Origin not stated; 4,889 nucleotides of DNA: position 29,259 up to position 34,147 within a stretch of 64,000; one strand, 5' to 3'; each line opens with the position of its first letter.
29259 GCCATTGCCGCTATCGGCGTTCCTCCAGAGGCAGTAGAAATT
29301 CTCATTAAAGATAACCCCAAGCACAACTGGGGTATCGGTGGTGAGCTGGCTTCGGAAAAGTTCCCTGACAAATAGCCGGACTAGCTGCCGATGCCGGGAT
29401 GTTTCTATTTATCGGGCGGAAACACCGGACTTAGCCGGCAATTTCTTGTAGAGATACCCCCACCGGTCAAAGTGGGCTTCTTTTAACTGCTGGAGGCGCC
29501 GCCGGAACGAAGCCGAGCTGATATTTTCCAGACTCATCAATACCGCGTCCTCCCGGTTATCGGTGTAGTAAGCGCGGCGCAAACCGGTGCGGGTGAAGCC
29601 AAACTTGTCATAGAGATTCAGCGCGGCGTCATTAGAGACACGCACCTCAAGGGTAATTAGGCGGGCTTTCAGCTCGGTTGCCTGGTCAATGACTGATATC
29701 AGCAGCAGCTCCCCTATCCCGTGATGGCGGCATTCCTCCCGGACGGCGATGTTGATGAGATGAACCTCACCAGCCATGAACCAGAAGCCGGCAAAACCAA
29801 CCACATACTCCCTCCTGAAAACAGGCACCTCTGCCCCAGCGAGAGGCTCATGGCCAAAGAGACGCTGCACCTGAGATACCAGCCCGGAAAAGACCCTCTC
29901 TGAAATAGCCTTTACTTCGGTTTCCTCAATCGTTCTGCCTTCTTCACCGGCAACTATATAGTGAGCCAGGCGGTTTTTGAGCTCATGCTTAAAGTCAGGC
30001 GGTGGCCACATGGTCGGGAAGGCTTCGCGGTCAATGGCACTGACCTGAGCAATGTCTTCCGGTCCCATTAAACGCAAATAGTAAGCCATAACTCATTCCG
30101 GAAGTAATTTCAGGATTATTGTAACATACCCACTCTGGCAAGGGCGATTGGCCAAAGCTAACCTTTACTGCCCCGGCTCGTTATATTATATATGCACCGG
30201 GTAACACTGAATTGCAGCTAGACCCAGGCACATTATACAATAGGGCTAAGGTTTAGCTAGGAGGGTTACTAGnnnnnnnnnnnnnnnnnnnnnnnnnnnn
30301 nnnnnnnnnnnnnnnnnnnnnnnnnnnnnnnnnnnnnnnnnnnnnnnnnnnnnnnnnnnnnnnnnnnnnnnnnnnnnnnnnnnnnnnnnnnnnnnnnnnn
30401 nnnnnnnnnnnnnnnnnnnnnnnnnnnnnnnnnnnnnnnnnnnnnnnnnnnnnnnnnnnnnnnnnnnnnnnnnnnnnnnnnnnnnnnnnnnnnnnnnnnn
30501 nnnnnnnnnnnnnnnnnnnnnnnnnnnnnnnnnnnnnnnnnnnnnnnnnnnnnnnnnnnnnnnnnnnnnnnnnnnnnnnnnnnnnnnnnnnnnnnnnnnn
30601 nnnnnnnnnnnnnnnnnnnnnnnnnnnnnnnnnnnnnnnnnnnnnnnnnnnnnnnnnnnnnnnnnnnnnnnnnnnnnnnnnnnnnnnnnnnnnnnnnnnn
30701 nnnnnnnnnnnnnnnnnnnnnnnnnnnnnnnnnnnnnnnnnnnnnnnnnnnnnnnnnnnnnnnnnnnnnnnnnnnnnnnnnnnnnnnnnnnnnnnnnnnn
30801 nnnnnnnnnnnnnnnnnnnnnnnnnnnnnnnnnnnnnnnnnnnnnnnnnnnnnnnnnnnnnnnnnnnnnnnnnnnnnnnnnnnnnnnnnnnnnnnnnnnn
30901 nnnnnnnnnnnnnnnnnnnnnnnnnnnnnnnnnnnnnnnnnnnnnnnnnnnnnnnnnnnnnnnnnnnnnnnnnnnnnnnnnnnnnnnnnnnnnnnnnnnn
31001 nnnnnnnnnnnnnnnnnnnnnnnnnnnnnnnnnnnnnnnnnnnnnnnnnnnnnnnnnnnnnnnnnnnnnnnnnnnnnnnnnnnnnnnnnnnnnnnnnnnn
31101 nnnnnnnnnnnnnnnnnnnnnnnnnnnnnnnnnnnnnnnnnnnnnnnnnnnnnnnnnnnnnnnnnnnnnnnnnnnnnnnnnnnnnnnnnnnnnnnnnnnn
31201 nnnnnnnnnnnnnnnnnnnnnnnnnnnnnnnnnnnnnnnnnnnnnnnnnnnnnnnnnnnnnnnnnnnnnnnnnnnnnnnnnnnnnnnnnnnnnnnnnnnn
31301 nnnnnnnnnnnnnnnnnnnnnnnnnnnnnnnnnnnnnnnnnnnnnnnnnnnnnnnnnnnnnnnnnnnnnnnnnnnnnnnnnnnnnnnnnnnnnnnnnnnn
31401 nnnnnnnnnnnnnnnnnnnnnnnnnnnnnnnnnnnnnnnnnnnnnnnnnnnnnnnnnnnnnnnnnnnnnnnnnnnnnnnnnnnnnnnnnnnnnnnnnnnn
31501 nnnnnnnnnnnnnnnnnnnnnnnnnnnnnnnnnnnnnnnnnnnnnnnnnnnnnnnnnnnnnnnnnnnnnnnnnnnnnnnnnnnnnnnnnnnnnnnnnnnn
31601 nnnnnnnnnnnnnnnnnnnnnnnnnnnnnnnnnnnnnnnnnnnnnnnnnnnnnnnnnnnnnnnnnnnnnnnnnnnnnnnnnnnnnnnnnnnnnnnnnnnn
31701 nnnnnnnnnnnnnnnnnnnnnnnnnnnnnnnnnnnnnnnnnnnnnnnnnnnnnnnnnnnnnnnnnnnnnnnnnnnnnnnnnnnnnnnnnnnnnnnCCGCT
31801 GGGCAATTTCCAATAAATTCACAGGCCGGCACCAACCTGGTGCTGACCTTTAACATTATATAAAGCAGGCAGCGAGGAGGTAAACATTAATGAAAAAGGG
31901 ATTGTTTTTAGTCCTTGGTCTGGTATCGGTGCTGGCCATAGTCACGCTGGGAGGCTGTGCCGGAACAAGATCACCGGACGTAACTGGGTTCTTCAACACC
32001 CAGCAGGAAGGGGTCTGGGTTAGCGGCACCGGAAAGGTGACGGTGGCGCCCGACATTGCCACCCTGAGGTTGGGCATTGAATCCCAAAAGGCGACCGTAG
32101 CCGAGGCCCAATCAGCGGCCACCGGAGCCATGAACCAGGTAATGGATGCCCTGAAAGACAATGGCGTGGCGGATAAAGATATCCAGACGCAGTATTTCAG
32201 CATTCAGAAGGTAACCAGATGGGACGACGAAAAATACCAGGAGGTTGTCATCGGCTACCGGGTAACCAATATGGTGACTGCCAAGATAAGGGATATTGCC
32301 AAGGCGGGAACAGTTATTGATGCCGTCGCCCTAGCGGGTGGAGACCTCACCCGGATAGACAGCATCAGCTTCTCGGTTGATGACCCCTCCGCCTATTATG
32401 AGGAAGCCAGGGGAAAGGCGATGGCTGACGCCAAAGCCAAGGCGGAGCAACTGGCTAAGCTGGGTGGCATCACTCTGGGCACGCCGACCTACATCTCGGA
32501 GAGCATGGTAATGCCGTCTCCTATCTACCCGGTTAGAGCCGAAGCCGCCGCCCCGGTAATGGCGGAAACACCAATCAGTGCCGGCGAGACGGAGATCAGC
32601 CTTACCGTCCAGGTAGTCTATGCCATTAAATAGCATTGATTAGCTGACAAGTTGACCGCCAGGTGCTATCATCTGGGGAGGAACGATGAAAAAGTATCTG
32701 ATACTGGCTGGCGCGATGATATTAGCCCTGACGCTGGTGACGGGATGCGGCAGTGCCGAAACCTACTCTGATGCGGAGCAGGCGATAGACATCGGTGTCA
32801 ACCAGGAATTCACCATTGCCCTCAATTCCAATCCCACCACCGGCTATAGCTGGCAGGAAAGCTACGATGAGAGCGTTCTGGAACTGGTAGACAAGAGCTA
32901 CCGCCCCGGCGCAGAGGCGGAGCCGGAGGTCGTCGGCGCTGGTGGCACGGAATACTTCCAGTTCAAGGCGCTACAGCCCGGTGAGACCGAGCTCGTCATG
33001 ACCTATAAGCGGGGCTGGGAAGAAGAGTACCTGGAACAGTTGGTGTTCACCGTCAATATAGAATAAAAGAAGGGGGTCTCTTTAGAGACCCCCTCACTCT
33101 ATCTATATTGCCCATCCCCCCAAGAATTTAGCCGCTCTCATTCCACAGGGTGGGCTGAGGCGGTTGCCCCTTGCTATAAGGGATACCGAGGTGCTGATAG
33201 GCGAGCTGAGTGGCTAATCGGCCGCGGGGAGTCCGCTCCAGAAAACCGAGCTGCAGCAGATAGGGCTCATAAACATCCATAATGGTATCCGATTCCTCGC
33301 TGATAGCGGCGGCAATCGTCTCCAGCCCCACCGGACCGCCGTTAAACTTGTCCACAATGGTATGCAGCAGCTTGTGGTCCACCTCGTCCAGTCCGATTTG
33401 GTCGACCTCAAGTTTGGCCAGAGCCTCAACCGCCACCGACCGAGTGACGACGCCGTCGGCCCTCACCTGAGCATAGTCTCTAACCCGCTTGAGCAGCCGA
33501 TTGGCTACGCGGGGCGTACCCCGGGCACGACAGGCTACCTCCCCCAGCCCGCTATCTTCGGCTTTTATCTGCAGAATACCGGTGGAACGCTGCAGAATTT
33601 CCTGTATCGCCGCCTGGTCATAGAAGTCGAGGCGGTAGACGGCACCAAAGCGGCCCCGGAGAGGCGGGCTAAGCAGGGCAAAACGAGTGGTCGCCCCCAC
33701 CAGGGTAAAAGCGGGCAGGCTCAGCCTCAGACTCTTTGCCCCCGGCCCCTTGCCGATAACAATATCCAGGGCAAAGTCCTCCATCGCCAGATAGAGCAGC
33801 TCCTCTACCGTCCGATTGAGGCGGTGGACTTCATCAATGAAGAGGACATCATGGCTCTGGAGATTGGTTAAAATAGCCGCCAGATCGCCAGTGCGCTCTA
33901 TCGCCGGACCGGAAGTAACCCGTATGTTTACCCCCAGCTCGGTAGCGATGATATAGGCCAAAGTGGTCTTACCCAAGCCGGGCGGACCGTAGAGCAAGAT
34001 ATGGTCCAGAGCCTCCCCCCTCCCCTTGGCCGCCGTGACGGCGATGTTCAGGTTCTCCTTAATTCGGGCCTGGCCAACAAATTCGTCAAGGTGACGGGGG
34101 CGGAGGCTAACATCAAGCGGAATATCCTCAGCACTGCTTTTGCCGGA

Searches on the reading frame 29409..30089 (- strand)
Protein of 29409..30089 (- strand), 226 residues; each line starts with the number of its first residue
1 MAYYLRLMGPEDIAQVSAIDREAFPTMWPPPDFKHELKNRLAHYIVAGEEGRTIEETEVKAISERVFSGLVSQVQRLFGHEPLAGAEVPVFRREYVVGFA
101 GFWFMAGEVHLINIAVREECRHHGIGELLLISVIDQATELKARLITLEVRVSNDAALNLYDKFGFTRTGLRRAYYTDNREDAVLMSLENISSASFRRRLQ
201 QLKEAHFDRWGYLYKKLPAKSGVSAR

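Call 10: search_protein_families(library=pfam, proteins=[window:29409-30089:-], max_evalue=0.1)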
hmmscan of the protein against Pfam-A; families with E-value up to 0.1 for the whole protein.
window:29409-30089:- (226 aa): 8 families
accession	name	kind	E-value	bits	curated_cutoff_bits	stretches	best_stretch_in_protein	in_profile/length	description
PF00583.31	Acetyltransf_1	-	9.2e-16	58.6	20.7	1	91-165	39-116/116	Acetyltransferase (GNAT) family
PF13508.13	Acetyltransf_7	-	1e-10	42.3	27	1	95-166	13-83/84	Acetyltransferase (GNAT) domain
PF13673.13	Acetyltransf_10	-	8.2e-10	39.2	23.6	1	100-170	43-112/128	Acetyltransferase (GNAT) domain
PF08445.16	FR47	-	1.2e-05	25.6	22.1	1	111-168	24-80/86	FR47-like protein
PF13302.13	Acetyltransf_3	-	0.00047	21.3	25.4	1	90-166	58-138/138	Acetyltransferase (GNAT) domain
PF13420.13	Acetyltransf_4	-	0.0046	17.4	24.3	1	113-179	82-148/155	Acetyltransferase (GNAT) domain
PF13523.12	Acetyltransf_8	-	0.022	14.8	27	1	118-169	89-141/145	Acetyltransferase (GNAT) domain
PF13480.13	Acetyltransf_6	-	0.025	15.2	22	1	94-143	81-130/143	Acetyltransferase (GNAT) domain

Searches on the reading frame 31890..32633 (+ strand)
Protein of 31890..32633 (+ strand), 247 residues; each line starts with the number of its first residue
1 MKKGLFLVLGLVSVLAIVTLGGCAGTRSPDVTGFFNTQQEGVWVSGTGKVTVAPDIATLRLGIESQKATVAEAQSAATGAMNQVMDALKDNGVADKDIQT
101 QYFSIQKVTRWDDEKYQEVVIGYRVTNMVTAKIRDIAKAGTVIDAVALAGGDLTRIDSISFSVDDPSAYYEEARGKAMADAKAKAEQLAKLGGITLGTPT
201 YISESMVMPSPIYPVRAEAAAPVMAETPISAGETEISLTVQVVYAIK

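Call 26: search_protein_families(library=ncbifam, proteins=[window:31890-32633:+], max_evalue=0.00001)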
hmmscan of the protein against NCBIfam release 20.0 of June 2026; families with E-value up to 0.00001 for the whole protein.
window:31890-32633:+ (247 aa): 1 family
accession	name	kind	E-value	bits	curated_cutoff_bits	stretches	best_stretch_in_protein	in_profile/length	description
NF008299.0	PRK11087.1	equivalog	3.8e-29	101.7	249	1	41-247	31-237/238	oxidative stress defense protein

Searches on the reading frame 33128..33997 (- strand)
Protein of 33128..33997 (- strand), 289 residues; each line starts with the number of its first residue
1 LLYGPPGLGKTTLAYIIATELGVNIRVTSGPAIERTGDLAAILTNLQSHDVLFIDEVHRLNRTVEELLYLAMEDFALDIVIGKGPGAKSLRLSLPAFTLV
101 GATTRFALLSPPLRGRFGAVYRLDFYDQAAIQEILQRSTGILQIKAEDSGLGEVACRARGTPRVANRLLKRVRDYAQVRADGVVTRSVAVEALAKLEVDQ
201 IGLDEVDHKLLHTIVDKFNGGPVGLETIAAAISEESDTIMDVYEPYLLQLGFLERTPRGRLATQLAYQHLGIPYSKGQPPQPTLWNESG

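Call 26: search_protein_families(library=ncbifam, proteins=[window:33128-33997:-], max_evalue=0.00001)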
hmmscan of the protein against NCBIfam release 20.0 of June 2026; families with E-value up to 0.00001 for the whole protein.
window:33128-33997:- (289 aa): 6 families
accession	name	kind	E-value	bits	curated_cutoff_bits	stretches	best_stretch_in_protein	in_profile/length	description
NF000868.0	PRK00080.1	equivalog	1.3e-130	435.2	282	1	1-273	55-327/330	Holliday junction branch migration DNA helicase RuvB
TIGR00635.1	ruvB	equivalog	1.1e-120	402.3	299.05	1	1-271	34-304/305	Holliday junction branch migration DNA helicase RuvB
NF009882.0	PRK13341.1-3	equivalog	1.7e-06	26.5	1197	1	1-79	58-142/734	AAA family ATPase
NF009881.0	PRK13341.1-2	equivalog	1.9e-06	26.1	651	1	2-74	57-135/736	AAA family ATPase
NF009883.0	PRK13341.1-4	equivalog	2.8e-06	25.5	668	1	1-71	59-135/729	AAA family ATPase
TIGR01243.1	CDC48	subfamily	3.6e-06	25.6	802.65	0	1-155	216-374/733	CDC48 family AAA ATPase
